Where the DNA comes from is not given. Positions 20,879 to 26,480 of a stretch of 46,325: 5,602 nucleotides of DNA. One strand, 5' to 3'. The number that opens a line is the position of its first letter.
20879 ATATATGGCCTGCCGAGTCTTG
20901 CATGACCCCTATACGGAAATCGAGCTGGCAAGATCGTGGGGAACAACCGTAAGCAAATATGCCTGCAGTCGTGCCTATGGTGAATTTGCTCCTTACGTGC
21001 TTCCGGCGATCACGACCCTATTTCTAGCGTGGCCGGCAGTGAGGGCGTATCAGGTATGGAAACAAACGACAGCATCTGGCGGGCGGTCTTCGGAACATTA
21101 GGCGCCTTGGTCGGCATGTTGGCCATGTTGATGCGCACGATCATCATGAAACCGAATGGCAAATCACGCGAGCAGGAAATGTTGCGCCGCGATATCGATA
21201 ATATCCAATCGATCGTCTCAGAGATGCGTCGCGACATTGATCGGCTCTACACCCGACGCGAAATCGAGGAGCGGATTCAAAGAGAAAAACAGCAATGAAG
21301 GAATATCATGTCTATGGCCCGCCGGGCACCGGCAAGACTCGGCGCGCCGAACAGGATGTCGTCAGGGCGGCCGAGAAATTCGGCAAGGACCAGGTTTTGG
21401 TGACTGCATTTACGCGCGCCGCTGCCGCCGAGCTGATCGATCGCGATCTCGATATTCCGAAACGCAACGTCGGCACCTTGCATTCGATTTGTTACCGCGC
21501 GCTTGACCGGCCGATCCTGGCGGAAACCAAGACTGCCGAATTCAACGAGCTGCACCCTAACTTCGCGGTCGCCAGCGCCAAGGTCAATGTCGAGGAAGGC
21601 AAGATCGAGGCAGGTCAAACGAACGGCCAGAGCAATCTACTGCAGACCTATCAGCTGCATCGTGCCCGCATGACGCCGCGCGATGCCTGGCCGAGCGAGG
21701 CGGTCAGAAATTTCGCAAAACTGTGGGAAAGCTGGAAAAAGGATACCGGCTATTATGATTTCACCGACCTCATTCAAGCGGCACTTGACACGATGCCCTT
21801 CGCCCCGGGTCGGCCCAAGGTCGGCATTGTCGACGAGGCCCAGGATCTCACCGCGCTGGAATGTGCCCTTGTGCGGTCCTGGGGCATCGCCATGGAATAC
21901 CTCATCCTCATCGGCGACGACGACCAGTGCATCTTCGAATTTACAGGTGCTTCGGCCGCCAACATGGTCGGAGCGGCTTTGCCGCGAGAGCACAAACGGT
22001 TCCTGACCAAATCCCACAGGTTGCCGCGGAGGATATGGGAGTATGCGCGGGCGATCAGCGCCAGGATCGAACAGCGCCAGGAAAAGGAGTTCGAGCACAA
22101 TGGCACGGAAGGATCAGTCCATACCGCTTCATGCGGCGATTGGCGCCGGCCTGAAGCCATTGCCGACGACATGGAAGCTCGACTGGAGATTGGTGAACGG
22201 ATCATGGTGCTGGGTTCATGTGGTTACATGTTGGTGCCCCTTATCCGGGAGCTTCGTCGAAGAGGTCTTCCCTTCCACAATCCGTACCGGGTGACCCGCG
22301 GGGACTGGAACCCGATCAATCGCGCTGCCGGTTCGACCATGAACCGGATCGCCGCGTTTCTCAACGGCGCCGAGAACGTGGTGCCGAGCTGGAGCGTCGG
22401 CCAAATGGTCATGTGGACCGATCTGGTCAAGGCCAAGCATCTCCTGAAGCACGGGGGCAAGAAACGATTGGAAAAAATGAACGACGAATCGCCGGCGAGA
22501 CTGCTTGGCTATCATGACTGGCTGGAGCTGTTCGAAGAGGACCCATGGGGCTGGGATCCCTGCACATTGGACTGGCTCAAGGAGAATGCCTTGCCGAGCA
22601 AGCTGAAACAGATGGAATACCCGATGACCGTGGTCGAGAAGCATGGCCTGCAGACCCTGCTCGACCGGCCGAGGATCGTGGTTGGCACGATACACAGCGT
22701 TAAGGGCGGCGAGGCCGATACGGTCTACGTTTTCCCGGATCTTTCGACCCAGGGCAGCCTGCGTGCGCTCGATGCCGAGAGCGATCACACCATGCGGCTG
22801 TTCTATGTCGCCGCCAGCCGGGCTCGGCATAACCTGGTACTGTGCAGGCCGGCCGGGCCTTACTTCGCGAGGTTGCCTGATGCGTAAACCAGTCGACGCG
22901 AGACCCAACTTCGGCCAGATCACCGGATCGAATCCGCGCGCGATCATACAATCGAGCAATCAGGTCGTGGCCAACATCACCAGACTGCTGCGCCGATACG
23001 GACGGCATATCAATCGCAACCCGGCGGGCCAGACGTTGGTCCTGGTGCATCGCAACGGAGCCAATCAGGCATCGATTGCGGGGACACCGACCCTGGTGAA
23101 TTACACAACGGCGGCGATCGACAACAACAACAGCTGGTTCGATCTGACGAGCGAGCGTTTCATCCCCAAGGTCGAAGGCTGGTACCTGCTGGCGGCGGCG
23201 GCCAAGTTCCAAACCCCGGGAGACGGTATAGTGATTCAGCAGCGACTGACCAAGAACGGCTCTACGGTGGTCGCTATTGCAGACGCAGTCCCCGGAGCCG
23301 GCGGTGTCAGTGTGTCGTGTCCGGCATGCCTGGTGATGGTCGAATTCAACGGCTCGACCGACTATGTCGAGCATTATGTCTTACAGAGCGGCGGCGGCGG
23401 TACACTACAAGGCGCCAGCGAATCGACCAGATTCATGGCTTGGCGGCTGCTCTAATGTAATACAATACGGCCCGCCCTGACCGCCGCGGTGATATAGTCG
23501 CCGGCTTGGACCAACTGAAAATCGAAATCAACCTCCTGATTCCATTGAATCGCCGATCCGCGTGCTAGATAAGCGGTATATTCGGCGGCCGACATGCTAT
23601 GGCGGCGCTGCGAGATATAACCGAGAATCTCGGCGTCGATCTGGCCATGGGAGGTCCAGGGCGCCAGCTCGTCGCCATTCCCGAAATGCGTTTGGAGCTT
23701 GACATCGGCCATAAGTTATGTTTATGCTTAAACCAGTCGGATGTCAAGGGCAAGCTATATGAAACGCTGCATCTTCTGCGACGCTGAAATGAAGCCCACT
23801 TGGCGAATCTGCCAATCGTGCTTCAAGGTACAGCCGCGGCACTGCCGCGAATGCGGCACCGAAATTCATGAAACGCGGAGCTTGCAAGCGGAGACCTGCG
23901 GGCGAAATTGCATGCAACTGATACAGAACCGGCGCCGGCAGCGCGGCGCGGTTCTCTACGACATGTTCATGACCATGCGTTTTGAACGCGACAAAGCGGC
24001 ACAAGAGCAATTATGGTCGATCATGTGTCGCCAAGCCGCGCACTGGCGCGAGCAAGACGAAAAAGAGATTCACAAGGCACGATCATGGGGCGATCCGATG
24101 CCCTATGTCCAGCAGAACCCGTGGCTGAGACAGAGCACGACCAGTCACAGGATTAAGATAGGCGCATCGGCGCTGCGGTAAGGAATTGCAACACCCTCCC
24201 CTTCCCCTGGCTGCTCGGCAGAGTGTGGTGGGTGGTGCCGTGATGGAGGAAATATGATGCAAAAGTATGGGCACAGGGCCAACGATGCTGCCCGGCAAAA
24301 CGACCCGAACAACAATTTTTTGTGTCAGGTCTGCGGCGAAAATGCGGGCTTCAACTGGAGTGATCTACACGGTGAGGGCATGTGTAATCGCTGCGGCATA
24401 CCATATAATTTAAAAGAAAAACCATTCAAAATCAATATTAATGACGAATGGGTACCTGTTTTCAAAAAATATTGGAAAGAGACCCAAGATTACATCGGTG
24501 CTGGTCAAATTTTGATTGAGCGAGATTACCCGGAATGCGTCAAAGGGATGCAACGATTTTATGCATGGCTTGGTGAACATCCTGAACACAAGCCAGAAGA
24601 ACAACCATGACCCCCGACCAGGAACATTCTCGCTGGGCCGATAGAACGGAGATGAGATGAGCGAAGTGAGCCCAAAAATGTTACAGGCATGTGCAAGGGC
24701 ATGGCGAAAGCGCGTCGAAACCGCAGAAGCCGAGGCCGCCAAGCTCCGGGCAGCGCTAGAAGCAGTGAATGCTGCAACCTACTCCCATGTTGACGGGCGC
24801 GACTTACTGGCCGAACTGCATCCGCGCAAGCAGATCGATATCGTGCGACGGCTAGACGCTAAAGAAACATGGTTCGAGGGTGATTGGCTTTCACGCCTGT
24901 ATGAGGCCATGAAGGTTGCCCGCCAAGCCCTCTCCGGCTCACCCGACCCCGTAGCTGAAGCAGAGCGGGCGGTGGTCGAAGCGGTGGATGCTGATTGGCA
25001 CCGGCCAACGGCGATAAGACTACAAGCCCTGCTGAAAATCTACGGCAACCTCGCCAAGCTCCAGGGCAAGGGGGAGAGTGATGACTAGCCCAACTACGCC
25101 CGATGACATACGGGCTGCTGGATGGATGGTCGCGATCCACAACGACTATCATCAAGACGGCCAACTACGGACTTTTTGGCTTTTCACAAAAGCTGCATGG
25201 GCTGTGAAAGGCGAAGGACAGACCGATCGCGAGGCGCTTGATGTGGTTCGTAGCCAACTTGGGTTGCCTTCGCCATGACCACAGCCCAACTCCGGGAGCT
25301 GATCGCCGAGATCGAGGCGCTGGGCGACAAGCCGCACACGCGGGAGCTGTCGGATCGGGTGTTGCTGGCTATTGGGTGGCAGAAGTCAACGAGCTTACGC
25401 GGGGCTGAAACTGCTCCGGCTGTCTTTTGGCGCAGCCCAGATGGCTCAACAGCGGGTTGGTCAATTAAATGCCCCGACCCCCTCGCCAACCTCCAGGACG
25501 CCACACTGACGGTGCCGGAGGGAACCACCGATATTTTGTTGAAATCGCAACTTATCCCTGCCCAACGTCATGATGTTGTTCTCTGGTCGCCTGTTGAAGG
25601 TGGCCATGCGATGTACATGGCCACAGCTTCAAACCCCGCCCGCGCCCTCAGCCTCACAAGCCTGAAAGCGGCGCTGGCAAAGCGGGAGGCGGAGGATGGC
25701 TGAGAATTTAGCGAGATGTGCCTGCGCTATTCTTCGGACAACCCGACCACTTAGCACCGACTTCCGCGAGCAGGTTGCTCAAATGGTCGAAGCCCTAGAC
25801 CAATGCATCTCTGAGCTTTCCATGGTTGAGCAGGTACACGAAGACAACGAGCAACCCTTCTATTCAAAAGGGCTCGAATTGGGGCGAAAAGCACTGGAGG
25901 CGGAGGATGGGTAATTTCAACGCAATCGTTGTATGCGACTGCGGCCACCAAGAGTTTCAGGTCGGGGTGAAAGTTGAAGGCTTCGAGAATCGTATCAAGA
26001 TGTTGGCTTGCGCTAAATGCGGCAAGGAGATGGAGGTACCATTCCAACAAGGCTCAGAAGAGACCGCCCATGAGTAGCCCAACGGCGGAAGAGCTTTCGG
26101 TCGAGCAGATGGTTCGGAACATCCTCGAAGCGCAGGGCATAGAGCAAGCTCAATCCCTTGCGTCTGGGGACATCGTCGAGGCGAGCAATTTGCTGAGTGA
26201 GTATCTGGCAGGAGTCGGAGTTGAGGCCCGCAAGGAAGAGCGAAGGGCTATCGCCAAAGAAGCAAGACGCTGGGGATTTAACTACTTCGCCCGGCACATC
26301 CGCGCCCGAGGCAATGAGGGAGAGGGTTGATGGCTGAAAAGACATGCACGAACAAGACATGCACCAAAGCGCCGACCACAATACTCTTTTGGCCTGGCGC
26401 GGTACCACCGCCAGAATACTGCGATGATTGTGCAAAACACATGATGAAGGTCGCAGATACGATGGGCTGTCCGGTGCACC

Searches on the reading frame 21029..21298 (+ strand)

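Call 37: search_protein_families(library=pfam, max_evalue=0.1, proteins=[window:21029-21298:+])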
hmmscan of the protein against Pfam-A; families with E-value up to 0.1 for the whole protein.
window:21029-21298:+ (89 aa): 2 families
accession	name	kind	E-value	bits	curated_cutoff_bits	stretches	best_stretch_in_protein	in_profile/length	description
PF10805.13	DUF2730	-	0.027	15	24.9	1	18-80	4-66/102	Protein of unknown function (DUF2730)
PF10112.14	Halogen_Hydrol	-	0.071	13.5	29.8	1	14-76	24-83/191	5-bromo-4-chloroindolyl phosphate hydrolysis protein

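Call 46: search_protein_families(library=ncbifam, max_evalue=1, proteins=[window:21029-21298:+])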
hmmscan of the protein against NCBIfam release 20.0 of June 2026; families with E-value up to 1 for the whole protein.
window:21029-21298:+ (89 aa): 2 families
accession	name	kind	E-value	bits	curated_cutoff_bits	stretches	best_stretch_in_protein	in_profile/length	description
NF047408.1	SA0632_fam_LP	equivalog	0.011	15.4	70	1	30-73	5-48/68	SA0632 family lipoprotein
NF033604.1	epsi_CJH_07325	subfamily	0.13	12.4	33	1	60-87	38-65/66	CJH_07325 family protein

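Call 47: search_protein_families(library=padloc, max_evalue=1, proteins=[window:21029-21298:+])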
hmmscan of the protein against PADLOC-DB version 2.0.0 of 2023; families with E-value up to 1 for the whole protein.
window:21029-21298:+ (89 aa): 0 families

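Call 58: search_protein_families(library=phrogs, max_evalue=0.01, proteins=[window:21029-21298:+])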
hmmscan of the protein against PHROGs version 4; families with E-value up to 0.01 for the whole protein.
window:21029-21298:+ (89 aa): 1 family
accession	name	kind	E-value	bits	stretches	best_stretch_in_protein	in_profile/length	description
phrog_1009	-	unknown function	0.0042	18.1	1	17-85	11-80/103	-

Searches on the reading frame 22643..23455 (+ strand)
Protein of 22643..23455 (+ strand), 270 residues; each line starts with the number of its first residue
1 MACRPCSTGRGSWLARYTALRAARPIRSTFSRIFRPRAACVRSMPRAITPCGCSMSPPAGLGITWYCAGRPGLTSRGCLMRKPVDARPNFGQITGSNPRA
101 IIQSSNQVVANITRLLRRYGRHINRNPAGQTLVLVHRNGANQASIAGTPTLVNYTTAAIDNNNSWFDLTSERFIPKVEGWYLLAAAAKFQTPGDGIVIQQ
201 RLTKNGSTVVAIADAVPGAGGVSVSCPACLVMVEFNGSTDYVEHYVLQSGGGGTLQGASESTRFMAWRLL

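Call 11: search_protein_families(library=phrogs, max_evalue=0.001, proteins=[window:22643-23455:+])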
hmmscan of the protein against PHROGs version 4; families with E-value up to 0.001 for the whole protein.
window:22643-23455:+ (270 aa): 2 families
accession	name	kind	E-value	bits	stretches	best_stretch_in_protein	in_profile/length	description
phrog_13989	-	head and packaging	0.00037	20.2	1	127-258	457-581/597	virion structural protein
phrog_13286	-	tail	0.00069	19.1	1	130-263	524-655/662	tail protein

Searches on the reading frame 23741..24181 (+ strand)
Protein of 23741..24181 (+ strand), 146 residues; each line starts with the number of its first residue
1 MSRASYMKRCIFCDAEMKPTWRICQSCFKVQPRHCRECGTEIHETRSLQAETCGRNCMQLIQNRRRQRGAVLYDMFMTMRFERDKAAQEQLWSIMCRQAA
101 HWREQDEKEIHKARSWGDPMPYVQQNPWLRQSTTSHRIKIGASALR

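Call 14: search_protein_families(library=pfam, max_evalue=0.01, proteins=[window:23741-24181:+])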
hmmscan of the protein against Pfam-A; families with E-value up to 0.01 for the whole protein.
window:23741-24181:+ (146 aa): 3 families
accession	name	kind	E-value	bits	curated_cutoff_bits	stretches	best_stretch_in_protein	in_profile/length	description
PF12773.13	DZR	-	0.00012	22.6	27.3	1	10-45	1-37/45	Double zinc ribbon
PF18912.6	DZR_2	-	0.0017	18.6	27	1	7-54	7-53/56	Double zinc ribbon domain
PF09889.16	DUF2116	-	0.0053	17.1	26.8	1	33-73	4-43/59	Probable treble clef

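Call 58: search_protein_families(library=phrogs, max_evalue=0.01, proteins=[window:23741-24181:+])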
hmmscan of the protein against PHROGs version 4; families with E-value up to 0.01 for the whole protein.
window:23741-24181:+ (146 aa): 2 families
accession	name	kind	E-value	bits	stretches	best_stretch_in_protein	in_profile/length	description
phrog_20494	-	unknown function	4.8e-16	60.1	1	34-139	7-111/115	-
phrog_12595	-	unknown function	0.002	19.2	1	33-83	38-87/137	-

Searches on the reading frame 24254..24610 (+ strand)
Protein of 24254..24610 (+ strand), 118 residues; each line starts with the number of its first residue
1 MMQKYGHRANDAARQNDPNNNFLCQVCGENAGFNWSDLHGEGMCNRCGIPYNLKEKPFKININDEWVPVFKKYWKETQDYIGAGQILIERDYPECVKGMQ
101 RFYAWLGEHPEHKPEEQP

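Call 14: search_protein_families(library=pfam, max_evalue=0.01, proteins=[window:24254-24610:+])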
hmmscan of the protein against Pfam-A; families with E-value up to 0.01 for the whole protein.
window:24254-24610:+ (118 aa): 2 families
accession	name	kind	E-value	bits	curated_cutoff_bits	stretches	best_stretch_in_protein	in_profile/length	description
PF16919.11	PknG_rubred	-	0.003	18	28.5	1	21-53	36-70/74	Protein kinase G rubredoxin domain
PF08273.17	Zn_Ribbon_Prim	-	0.0047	17.6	23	1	24-48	6-32/37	Zinc-binding domain of primase-helicase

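Call 58: search_protein_families(library=phrogs, max_evalue=0.01, proteins=[window:24254-24610:+])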
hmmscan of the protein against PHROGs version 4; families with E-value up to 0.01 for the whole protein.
window:24254-24610:+ (118 aa): 0 families

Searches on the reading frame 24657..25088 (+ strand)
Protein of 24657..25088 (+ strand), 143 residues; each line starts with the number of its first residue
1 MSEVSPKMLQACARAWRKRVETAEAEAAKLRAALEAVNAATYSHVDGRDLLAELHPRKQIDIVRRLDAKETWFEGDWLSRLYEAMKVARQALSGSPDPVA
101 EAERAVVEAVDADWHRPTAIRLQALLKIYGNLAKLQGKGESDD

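Call 14: search_protein_families(library=pfam, max_evalue=0.01, proteins=[window:24657-25088:+])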
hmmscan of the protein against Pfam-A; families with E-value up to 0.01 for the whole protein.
window:24657-25088:+ (143 aa): 0 families

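Call 58: search_protein_families(library=phrogs, max_evalue=0.01, proteins=[window:24657-25088:+])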
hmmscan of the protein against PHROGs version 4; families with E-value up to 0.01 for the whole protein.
window:24657-25088:+ (143 aa): 1 family
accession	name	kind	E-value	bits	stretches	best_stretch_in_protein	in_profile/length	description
phrog_35039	-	unknown function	0.0091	17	0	85-105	1-19/34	-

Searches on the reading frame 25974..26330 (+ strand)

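Call 37: search_protein_families(library=pfam, max_evalue=0.1, proteins=[window:25974-26330:+])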
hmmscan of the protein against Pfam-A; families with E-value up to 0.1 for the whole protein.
window:25974-26330:+ (118 aa): 1 family
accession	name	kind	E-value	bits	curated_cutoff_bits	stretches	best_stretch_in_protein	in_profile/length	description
PF23258.1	DUF7072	-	0.025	14.3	27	1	57-90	9-42/66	Domain of unknown function (DUF7072)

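Call 58: search_protein_families(library=phrogs, max_evalue=0.01, proteins=[window:25974-26330:+])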
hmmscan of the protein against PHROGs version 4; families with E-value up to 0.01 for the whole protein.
window:25974-26330:+ (118 aa): 0 families
